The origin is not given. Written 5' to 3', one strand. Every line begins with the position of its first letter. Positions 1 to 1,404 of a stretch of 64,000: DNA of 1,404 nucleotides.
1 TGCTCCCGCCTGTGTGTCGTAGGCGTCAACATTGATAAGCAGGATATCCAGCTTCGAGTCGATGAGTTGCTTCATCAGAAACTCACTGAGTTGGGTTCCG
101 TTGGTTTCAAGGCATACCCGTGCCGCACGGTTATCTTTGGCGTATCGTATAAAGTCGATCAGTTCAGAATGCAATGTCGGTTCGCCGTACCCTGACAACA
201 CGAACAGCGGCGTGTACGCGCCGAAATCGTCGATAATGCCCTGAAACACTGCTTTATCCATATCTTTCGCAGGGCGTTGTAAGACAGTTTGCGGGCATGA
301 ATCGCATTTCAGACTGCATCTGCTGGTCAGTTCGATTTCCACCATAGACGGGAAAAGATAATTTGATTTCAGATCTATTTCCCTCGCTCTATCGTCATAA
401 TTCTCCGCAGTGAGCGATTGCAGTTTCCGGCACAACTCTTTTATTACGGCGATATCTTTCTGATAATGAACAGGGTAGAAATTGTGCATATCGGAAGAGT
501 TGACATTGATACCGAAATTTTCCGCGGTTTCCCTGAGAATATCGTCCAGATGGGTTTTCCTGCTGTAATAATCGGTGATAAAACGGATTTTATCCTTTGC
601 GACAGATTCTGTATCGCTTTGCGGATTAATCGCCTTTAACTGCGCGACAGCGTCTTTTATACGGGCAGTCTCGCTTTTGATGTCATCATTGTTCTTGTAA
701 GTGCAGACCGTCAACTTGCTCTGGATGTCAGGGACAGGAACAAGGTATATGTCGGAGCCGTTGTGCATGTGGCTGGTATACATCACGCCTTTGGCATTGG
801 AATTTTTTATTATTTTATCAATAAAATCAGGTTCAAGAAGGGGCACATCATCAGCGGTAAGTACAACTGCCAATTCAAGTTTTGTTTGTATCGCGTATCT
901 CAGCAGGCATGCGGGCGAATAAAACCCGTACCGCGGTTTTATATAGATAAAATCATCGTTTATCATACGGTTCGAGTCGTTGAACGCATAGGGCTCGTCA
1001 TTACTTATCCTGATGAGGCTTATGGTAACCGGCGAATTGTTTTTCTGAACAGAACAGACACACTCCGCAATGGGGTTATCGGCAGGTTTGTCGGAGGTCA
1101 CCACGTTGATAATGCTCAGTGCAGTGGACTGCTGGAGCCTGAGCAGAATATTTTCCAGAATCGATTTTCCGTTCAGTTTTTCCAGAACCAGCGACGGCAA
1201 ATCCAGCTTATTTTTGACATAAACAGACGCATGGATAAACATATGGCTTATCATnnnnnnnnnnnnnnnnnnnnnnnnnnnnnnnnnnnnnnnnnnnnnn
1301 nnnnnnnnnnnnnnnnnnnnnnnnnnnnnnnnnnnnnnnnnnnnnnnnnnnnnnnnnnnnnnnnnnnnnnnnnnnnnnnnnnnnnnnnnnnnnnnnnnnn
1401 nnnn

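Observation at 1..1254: Edge-truncated gene missed by the ORF track: nucleotidyltransferase-like domain fused to a radical SAM domain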

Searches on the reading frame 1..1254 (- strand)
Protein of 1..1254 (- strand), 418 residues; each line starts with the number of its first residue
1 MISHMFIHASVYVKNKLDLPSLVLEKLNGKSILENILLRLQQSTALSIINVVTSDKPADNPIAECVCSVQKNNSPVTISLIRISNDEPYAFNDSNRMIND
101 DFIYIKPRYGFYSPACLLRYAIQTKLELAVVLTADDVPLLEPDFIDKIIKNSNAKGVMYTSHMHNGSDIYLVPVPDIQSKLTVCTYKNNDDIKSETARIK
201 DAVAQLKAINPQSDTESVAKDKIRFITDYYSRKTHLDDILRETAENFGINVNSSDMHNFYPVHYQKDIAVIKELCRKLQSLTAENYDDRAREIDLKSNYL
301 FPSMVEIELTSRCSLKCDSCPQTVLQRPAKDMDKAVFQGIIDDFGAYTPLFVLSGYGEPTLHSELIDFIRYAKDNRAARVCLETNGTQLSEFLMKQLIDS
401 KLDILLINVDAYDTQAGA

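Call 4: search_protein_families(library=pfam, proteins=[window:1-1254:-], max_evalue=1)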
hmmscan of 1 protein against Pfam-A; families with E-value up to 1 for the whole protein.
window:1-1254:- (418 aa): 5 families
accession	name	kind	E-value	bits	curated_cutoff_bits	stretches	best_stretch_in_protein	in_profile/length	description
PF04055.27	Radical_SAM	-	7e-13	49.5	29.5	1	307-413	1-113/166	Radical SAM superfamily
PF13353.11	Fer4_12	-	0.00061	20.5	22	1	311-405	13-112/137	4Fe-4S single cluster domain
PF12804.13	NTP_transf_3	-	0.016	15.8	27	0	129-159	88-120/160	MobA-like NTP transferase domain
PF02348.25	CTP_transf_3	-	0.027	14.7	22.6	0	22-69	16-63/217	Cytidylyltransferase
PF21289.3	EDC4_C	-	0.092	13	27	0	13-55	19-61/121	Enhancer of mRNA-decapping protein 4, C-terminal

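Call 5: search_protein_families(library=ncbifam, proteins=[window:1-1254:-], max_evalue=1)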
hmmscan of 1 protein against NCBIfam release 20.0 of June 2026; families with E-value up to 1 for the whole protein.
window:1-1254:- (418 aa): 39 families (the best 25 are shown)
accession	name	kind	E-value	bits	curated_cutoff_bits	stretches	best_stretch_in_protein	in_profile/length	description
TIGR04317.1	W_rSAM_matur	equivalog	2.4e-22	79.5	380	1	305-415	6-116/349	tungsten cofactor oxidoreductase radical SAM maturase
TIGR04321.1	spiroSPASM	subfamily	3.5e-15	55.7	250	1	266-397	195-330/510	spiro-SPASM protein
TIGR04311.1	rSAM_Geo_metal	subfamily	6.6e-15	55.1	400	1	301-414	1-117/423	radical SAM/SPASM family putative metalloenzyme maturase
TIGR04545.1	rSAM_ahbD_hemeb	equivalog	8.6e-10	38.6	500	1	304-415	1-112/339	heme b synthase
TIGR04546.1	rSAM_ahbC_deAc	equivalog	9.6e-10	37.8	650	1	305-411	41-147/390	12,18-didecarboxysiroheme deacetylase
NF045646.2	rSAM_Se_TrsS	equivalog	2.2e-09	36.4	490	1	305-414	88-200/441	radical SAM (seleno)protein TrsS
TIGR04347.1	pseudo_SAM_Halo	equivalog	4.2e-09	36.1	525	1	303-413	38-148/390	TIGR04347 family pseudo-SAM/SPASM protein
TIGR04054.1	rSAM_NirJ1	equivalog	1.4e-08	33.8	650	1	304-412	37-145/387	putative heme d1 biosynthesis radical SAM protein NirJ1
TIGR04051.1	rSAM_NirJ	equivalog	2.1e-08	33.6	515.45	1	307-411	6-110/354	heme d1 biosynthesis radical SAM protein NirJ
NF050035.1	rSAM_WgK_link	exception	3.3e-08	32.9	650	1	297-414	3-121/367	radical SAM/SPASM peptide maturase WgkB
NF038283.1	viperin_w_prok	equivalog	1.2e-07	31.2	180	1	305-415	4-120/281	viperin family antiviral radical SAM protein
TIGR03962.1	mycofact_rSAM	equivalog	1.3e-07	31.2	265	1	302-398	11-106/339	mycofactocin radical SAM maturase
TIGR02668.1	moaA_archaeal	equivalog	3.4e-07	29.5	325.25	1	305-415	12-122/303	GTP 3',8-cyclase MoaA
NF045702.1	rSAM_GDGT_ether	equivalog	3.4e-07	29.3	450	1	304-414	87-203/486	tetraether lipid synthase Tes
NF001199.0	PRK00164.2-1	equivalog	4.2e-07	29.4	231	1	306-414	15-123/308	GTP 3',8-cyclase MoaA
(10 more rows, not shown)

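Call 6: find_homologous_proteins(query=window:1-1254:-)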
Query window:1-1254:- (418 aa): 15 proteins with E <= 0.001 among 4191 candidates.
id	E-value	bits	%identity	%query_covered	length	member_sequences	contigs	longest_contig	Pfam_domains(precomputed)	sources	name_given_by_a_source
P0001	2.0e-274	927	100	100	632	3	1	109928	PF04055.28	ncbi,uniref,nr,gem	ncbi:MAG: radical SAM protein [Candidatus Auribacter fodinae]|uniref:Radical SAM protein n=1 Tax=Can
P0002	1.2e-135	471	51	99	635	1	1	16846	PF04055.28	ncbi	-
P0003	7.4e-135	468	50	100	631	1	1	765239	PF04055.28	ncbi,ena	-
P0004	1.2e-130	454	50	99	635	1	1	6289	PF04055.28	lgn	-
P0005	2.2e-102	361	44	100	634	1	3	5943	PF04055.28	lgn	-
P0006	1.2e-82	296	38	99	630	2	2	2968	PF04055.28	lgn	-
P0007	1.9e-80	289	37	99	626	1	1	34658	PF04055.28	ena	-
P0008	1.7e-77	279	36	99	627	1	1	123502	PF04055.28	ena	-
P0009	6.7e-75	271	36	99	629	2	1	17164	PF04055.28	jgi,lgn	-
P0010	4.9e-73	264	36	99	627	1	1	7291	PF04055.28,PF12804.14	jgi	jgi:uncharacterized radical SAM superfamily Fe-S cluster-containing enzyme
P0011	3.5e-57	212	34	94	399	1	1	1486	PF04055.28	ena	-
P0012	2.5e-44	170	31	98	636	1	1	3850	PF04055.28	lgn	-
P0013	1.3e-6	46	23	97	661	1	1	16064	-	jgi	-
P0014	2.3e-4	38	26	28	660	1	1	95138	PF13186.12,PF04055.28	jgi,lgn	jgi:MoaA/NifB/PqqE/SkfB family radical SAM enzyme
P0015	2.3e-4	38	36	24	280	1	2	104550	PF13186.12,PF04055.28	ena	-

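Call 9: search_protein_families(library=pfam, proteins=[P0001, P0002, P0003, P0007, P0008, P0010, P0012, P0013, P0014], max_evalue=1)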
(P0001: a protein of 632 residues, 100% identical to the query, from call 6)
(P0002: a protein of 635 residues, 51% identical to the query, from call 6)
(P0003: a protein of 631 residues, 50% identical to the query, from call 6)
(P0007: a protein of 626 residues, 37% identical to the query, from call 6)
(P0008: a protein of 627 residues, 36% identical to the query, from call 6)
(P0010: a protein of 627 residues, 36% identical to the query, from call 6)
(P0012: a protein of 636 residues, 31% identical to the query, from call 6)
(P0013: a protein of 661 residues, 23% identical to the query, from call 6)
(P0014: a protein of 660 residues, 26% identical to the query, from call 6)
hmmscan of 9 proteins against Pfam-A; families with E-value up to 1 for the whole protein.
P0001 (632 aa): 7 families
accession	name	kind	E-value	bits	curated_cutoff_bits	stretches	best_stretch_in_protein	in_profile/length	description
PF04055.27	Radical_SAM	-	7.2e-13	49.5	29.5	1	307-434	1-121/166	Radical SAM superfamily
PF13414.12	TPR_11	-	0.0054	16.8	26.8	1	594-627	1-34/42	TPR repeat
PF14559.12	TPR_19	-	0.012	16.4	25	1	597-628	1-32/68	Tetratricopeptide repeat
PF07719.23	TPR_2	-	0.034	14.7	27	1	594-620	8-34/34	Tetratricopeptide repeat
PF12804.13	NTP_transf_3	-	0.045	14.4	27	0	129-159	88-120/160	MobA-like NTP transferase domain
PF02348.25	CTP_transf_3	-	0.07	13.4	22.6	0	22-69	16-63/217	Cytidylyltransferase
PF10579.15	Rapsyn_N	-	0.13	12.8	23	1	587-622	6-41/80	Rapsyn N-terminal myristoylation and linker region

P0002 (635 aa): 9 families
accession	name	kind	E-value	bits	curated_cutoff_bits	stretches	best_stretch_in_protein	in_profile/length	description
PF04055.27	Radical_SAM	-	1.5e-20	74.4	29.5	1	307-415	1-115/166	Radical SAM superfamily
PF13353.11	Fer4_12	-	0.0039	17.9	22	1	311-395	13-100/137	4Fe-4S single cluster domain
PF12804.13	NTP_transf_3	-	0.0088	16.7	27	0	129-157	88-116/160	MobA-like NTP transferase domain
PF02348.25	CTP_transf_3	-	0.02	15.1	22.6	0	24-64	18-58/217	Cytidylyltransferase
PF22638.1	FlgK_D1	-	0.034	14.1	28.6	1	176-220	55-99/233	Flagellar hook-associated protein FlgK helical domain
PF07719.23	TPR_2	-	0.038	14.6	27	1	594-620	8-34/34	Tetratricopeptide repeat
PF05659.16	RPW8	-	0.08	13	30.4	1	185-235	22-73/139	Arabidopsis broad-spectrum mildew resistance protein RPW8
PF13174.12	TPR_6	-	0.18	13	26.3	1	594-619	7-32/33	Tetratricopeptide repeat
PF00515.34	TPR_1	-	0.4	11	27.8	1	594-620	8-34/34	Tetratricopeptide repeat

P0003 (631 aa): 8 families
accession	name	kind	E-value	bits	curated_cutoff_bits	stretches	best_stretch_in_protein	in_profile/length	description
PF04055.27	Radical_SAM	-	7e-18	65.8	29.5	1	306-412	1-113/166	Radical SAM superfamily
PF02348.25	CTP_transf_3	-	0.0014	18.9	22.6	1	24-65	18-59/217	Cytidylyltransferase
PF13353.11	Fer4_12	-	0.0019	18.9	22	1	311-393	14-99/137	4Fe-4S single cluster domain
PF13414.12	TPR_11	-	0.0026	17.9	26.8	1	594-621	1-28/42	TPR repeat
PF10579.15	Rapsyn_N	-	0.0039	17.7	23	1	586-621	5-40/80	Rapsyn N-terminal myristoylation and linker region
PF12804.13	NTP_transf_3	-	0.005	17.5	27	1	26-181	20-141/160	MobA-like NTP transferase domain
PF07719.23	TPR_2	-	0.0077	16.7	27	1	593-620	7-34/34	Tetratricopeptide repeat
PF00515.34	TPR_1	-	0.043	14.1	27.8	1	594-620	8-34/34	Tetratricopeptide repeat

P0007 (626 aa): 5 families
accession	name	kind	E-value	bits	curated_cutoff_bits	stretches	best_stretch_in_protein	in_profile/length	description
PF04055.27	Radical_SAM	-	1.2e-13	52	29.5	1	302-412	1-117/166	Radical SAM superfamily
PF12804.13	NTP_transf_3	-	9.1e-05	23.1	27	1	125-161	86-123/160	MobA-like NTP transferase domain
PF13353.11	Fer4_12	-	0.0076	17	22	1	307-402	14-111/137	4Fe-4S single cluster domain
PF00294.29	PfkB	-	0.14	11.9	25.8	1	337-432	124-219/302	pfkB family carbohydrate kinase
PF21427.2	Gp7_5th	-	0.15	12.5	27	1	193-247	10-63/96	Baseplate wedge protein gp7, domain V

P0008 (627 aa): 2 families
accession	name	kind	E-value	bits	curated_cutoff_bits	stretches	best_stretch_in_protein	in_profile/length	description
PF04055.27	Radical_SAM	-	1.5e-11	45.2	29.5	1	302-415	1-120/166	Radical SAM superfamily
PF13353.11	Fer4_12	-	0.12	13.1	22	1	306-383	13-93/137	4Fe-4S single cluster domain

P0010 (627 aa): 6 families
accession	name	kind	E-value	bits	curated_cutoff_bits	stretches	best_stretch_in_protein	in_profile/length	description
PF04055.27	Radical_SAM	-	5.5e-09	36.8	29.5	1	303-408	2-113/166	Radical SAM superfamily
PF12804.13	NTP_transf_3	-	5.5e-07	30.3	27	2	125-180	86-144/160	MobA-like NTP transferase domain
PF02348.25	CTP_transf_3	-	0.0022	18.3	22.6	1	19-59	13-53/217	Cytidylyltransferase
PF01128.25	IspD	-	0.079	13.1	27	1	21-59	19-57/221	2-C-methyl-D-erythritol 4-phosphate cytidylyltransferase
PF07719.23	TPR_2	-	0.13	12.9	27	1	587-613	8-34/34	Tetratricopeptide repeat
PF13428.12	TPR_14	-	0.17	13.1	23.5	1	587-620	8-41/44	Tetratricopeptide repeat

P0012 (636 aa): 5 families
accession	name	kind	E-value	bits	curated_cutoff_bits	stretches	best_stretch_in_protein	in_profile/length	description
PF04055.27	Radical_SAM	-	1.6e-16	61.4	29.5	1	307-441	1-142/166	Radical SAM superfamily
PF07719.23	TPR_2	-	0.0032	17.9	27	1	594-623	5-34/34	Tetratricopeptide repeat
PF13186.11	SPASM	-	0.018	15.8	21.5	1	504-547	1-47/67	Iron-sulfur cluster-binding domain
PF13428.12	TPR_14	-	0.075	14.2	23.5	1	598-629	9-40/44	Tetratricopeptide repeat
PF00515.34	TPR_1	-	0.096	13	27.8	1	597-623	8-34/34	Tetratricopeptide repeat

P0013 (661 aa): 8 families
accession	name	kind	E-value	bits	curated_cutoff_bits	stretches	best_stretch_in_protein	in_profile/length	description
PF00515.34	TPR_1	-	4.4e-05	23.6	27.8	1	611-643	2-34/34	Tetratricopeptide repeat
PF07719.23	TPR_2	-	6.9e-05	23.1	27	1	611-643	2-34/34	Tetratricopeptide repeat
PF13428.12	TPR_14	-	0.00035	21.4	23.5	1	612-650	3-41/44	Tetratricopeptide repeat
PF13414.12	TPR_11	-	0.00039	20.5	26.8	1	617-647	1-31/42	TPR repeat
PF10366.15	Vps39_1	-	0.042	14.6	22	1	575-640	8-69/108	Vacuolar sorting protein 39 domain 1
PF13181.12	TPR_8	-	0.096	13.4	25.7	1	611-643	2-34/34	Tetratricopeptide repeat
PF07721.20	TPR_4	-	0.11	13.6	27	1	614-634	5-25/26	Tetratricopeptide repeat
PF13176.12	TPR_7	-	0.14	12.8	27.9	1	613-640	2-29/36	Tetratricopeptide repeat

P0014 (660 aa): 3 families
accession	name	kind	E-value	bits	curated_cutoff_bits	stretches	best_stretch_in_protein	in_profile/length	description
PF04055.27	Radical_SAM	-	1.6e-42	146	29.5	2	348-508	1-164/166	Radical SAM superfamily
PF13186.11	SPASM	-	5.6e-07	30.2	21.5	1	594-649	1-66/67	Iron-sulfur cluster-binding domain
PF13353.11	Fer4_12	-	1.2e-05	26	22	2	352-420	13-82/137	4Fe-4S single cluster domain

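Call 10: search_protein_families(library=ncbifam, proteins=[P0001, P0003, P0010, P0012, P0013], max_evalue=0.001)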
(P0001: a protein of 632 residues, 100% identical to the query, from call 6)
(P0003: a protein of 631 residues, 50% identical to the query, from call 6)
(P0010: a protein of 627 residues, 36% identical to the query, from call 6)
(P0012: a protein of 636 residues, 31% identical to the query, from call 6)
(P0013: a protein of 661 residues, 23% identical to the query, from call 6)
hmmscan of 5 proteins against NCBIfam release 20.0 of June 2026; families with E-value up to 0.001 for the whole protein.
P0001 (632 aa): 25 families
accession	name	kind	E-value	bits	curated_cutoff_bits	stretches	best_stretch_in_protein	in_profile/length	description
TIGR04321.1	spiroSPASM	subfamily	1.3e-28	100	250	1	266-556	195-502/510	spiro-SPASM protein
TIGR04317.1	W_rSAM_matur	equivalog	3.9e-25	88.7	380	1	305-466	6-170/349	tungsten cofactor oxidoreductase radical SAM maturase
TIGR04311.1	rSAM_Geo_metal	subfamily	3.8e-15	55.9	400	1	301-434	1-137/423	radical SAM/SPASM family putative metalloenzyme maturase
NF045646.2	rSAM_Se_TrsS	equivalog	1.1e-09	37.4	490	1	305-457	88-241/441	radical SAM (seleno)protein TrsS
TIGR04545.1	rSAM_ahbD_hemeb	equivalog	1.2e-09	38.1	500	1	304-416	1-113/339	heme b synthase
TIGR04546.1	rSAM_ahbC_deAc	equivalog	1.6e-09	37.1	650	1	305-412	41-148/390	12,18-didecarboxysiroheme deacetylase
TIGR02109.1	PQQ_syn_pqqE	equivalog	5.8e-09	35.3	381.35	1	301-491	5-194/358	pyrroloquinoline quinone biosynthesis protein PqqE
TIGR04347.1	pseudo_SAM_Halo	equivalog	7.6e-09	35.3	525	1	303-413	38-148/390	TIGR04347 family pseudo-SAM/SPASM protein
TIGR04054.1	rSAM_NirJ1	equivalog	2.4e-08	33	650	1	304-413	37-146/387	putative heme d1 biosynthesis radical SAM protein NirJ1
NF045702.1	rSAM_GDGT_ether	equivalog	2.6e-08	32.9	450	1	304-460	87-250/486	tetraether lipid synthase Tes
NF001199.0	PRK00164.2-1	equivalog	3.4e-08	33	231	1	306-461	15-169/308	GTP 3',8-cyclase MoaA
TIGR04051.1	rSAM_NirJ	equivalog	3.6e-08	32.8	515.45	1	307-412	6-111/354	heme d1 biosynthesis radical SAM protein NirJ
NF050035.1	rSAM_WgK_link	exception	4.5e-08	32.5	650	1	297-415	3-122/367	radical SAM/SPASM peptide maturase WgkB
TIGR02668.1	moaA_archaeal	equivalog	7.3e-08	31.7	325.25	1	305-463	12-169/303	GTP 3',8-cyclase MoaA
TIGR03962.1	mycofact_rSAM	equivalog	1.3e-07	31.1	265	1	302-410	11-118/339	mycofactocin radical SAM maturase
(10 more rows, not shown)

P0003 (631 aa): 39 families (the best 25 are shown)
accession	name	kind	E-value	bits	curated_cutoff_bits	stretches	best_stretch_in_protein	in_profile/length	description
TIGR04321.1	spiroSPASM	subfamily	3.9e-33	114.9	250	1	261-525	191-462/510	spiro-SPASM protein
TIGR04317.1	W_rSAM_matur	equivalog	1.5e-29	103.2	380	1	304-462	6-166/349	tungsten cofactor oxidoreductase radical SAM maturase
TIGR04311.1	rSAM_Geo_metal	subfamily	6.1e-17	61.8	400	1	300-418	1-118/423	radical SAM/SPASM family putative metalloenzyme maturase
NF045702.1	rSAM_GDGT_ether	equivalog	5.6e-14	51.6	450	1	302-479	86-268/486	tetraether lipid synthase Tes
NF050035.1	rSAM_WgK_link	exception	4.3e-12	45.7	650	1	299-460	6-165/367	radical SAM/SPASM peptide maturase WgkB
TIGR04054.1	rSAM_NirJ1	equivalog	7.2e-12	44.6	650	1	305-410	39-144/387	putative heme d1 biosynthesis radical SAM protein NirJ1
TIGR04546.1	rSAM_ahbC_deAc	equivalog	9.6e-12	44.4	650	1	306-411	43-148/390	12,18-didecarboxysiroheme deacetylase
NF001199.0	PRK00164.2-1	equivalog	1.7e-11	43.8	231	1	304-499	14-211/308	GTP 3',8-cyclase MoaA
NF045646.2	rSAM_Se_TrsS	equivalog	1.7e-11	43.3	490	1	306-412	90-199/441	radical SAM (seleno)protein TrsS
TIGR02666.1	moaA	equivalog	2.9e-11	42.9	284.05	1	304-415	12-129/336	GTP 3',8-cyclase MoaA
TIGR04051.1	rSAM_NirJ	equivalog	3.8e-11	42.6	515.45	1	307-411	7-111/354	heme d1 biosynthesis radical SAM protein NirJ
TIGR03962.1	mycofact_rSAM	equivalog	5.8e-11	42.2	265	1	301-397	11-106/339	mycofactocin radical SAM maturase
TIGR04545.1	rSAM_ahbD_hemeb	equivalog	3.7e-10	39.8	500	1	305-416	3-114/339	heme b synthase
TIGR04055.1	rSAM_NirJ2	equivalog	5.9e-10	39.2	500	1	307-451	5-146/326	putative heme d1 biosynthesis radical SAM protein NirJ2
TIGR02668.1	moaA_archaeal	equivalog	6e-10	38.6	325.25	1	304-462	12-172/303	GTP 3',8-cyclase MoaA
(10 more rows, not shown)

P0010 (627 aa): 30 families (the best 25 are shown)
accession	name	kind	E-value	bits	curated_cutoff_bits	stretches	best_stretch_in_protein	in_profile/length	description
TIGR04321.1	spiroSPASM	subfamily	7.6e-29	100.7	250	1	272-549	206-502/510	spiro-SPASM protein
TIGR04317.1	W_rSAM_matur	equivalog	9.3e-25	87.5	380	1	299-457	5-168/349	tungsten cofactor oxidoreductase radical SAM maturase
TIGR04311.1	rSAM_Geo_metal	subfamily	2.1e-17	63.3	400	1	297-423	2-131/423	radical SAM/SPASM family putative metalloenzyme maturase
NF045646.2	rSAM_Se_TrsS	equivalog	7.2e-13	47.9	490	1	299-413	87-204/441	radical SAM (seleno)protein TrsS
TIGR02109.1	PQQ_syn_pqqE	equivalog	3.9e-12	45.8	381.35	1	296-451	5-160/358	pyrroloquinoline quinone biosynthesis protein PqqE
TIGR04055.1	rSAM_NirJ2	equivalog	5e-11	42.7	500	1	304-440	6-142/326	putative heme d1 biosynthesis radical SAM protein NirJ2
TIGR02666.1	moaA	equivalog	1.3e-10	40.8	284.05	1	299-423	11-141/336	GTP 3',8-cyclase MoaA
TIGR02668.1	moaA_archaeal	equivalog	1.3e-10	40.7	325.25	1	300-409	12-121/303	GTP 3',8-cyclase MoaA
NF045702.1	rSAM_GDGT_ether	equivalog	2.3e-10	39.7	450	1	300-472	88-268/486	tetraether lipid synthase Tes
NF001199.0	PRK00164.2-1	equivalog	4e-10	39.3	231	1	299-430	13-144/308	GTP 3',8-cyclase MoaA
TIGR04054.1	rSAM_NirJ1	equivalog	6.6e-10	38.1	650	1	281-407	19-145/387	putative heme d1 biosynthesis radical SAM protein NirJ1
TIGR04051.1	rSAM_NirJ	equivalog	1.1e-09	37.7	515.45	1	303-408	7-112/354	heme d1 biosynthesis radical SAM protein NirJ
NF038283.1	viperin_w_prok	equivalog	4.3e-09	36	180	1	304-408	8-118/281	viperin family antiviral radical SAM protein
TIGR04133.1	rSAM_w_lipo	hypoth_equivalog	8.7e-09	34.8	425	1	298-414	24-146/350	TIGR04133 family radical SAM/SPASM protein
NF001457.0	PRK00317.1-3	equivalog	1.8e-08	34.1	164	0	21-58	18-55/200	molybdenum cofactor guanylyltransferase MobA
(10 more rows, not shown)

P0012 (636 aa): 36 families (the best 25 are shown)
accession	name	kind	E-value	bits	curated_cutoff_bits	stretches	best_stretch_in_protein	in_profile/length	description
TIGR04321.1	spiroSPASM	subfamily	9.6e-35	120.2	250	1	271-560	201-503/510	spiro-SPASM protein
TIGR04317.1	W_rSAM_matur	equivalog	1.1e-25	90.5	380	1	304-456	5-160/349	tungsten cofactor oxidoreductase radical SAM maturase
NF045646.2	rSAM_Se_TrsS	equivalog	1.6e-14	53.3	490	1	307-461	90-246/441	radical SAM (seleno)protein TrsS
NF045702.1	rSAM_GDGT_ether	equivalog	8.9e-14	51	450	1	306-478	89-267/486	tetraether lipid synthase Tes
NF001199.0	PRK00164.2-1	equivalog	1e-13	51.1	231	1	305-463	14-175/308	GTP 3',8-cyclase MoaA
TIGR04311.1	rSAM_Geo_metal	subfamily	3.4e-13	49.4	400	1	301-419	1-122/423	radical SAM/SPASM family putative metalloenzyme maturase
TIGR02668.1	moaA_archaeal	equivalog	1.7e-11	43.7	325.25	1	305-434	12-138/303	GTP 3',8-cyclase MoaA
TIGR04055.1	rSAM_NirJ2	equivalog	3.3e-11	43.3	500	1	309-421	6-119/326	putative heme d1 biosynthesis radical SAM protein NirJ2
TIGR04466.1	rSAM_BlsE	equivalog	4.9e-11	42.7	400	1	304-410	4-107/327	cytosylglucuronate decarboxylase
TIGR02666.1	moaA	equivalog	7.3e-11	41.6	284.05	1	304-458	11-172/336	GTP 3',8-cyclase MoaA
TIGR02109.1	PQQ_syn_pqqE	equivalog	1e-10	41.1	381.35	1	301-460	5-162/358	pyrroloquinoline quinone biosynthesis protein PqqE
TIGR04546.1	rSAM_ahbC_deAc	equivalog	1.8e-10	40.2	650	1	308-414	44-150/390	12,18-didecarboxysiroheme deacetylase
TIGR04054.1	rSAM_NirJ1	equivalog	2.2e-10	39.7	650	1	308-417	41-150/387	putative heme d1 biosynthesis radical SAM protein NirJ1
TIGR03962.1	mycofact_rSAM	equivalog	9.2e-10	38.2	265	1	301-403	10-112/339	mycofactocin radical SAM maturase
TIGR04347.1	pseudo_SAM_Halo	equivalog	9.4e-10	38.3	525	1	308-414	43-149/390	TIGR04347 family pseudo-SAM/SPASM protein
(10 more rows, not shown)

P0013 (661 aa): 0 families

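Call 12: find_encoding_contigs(protein=P0001, flank=10000, max_places=3)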
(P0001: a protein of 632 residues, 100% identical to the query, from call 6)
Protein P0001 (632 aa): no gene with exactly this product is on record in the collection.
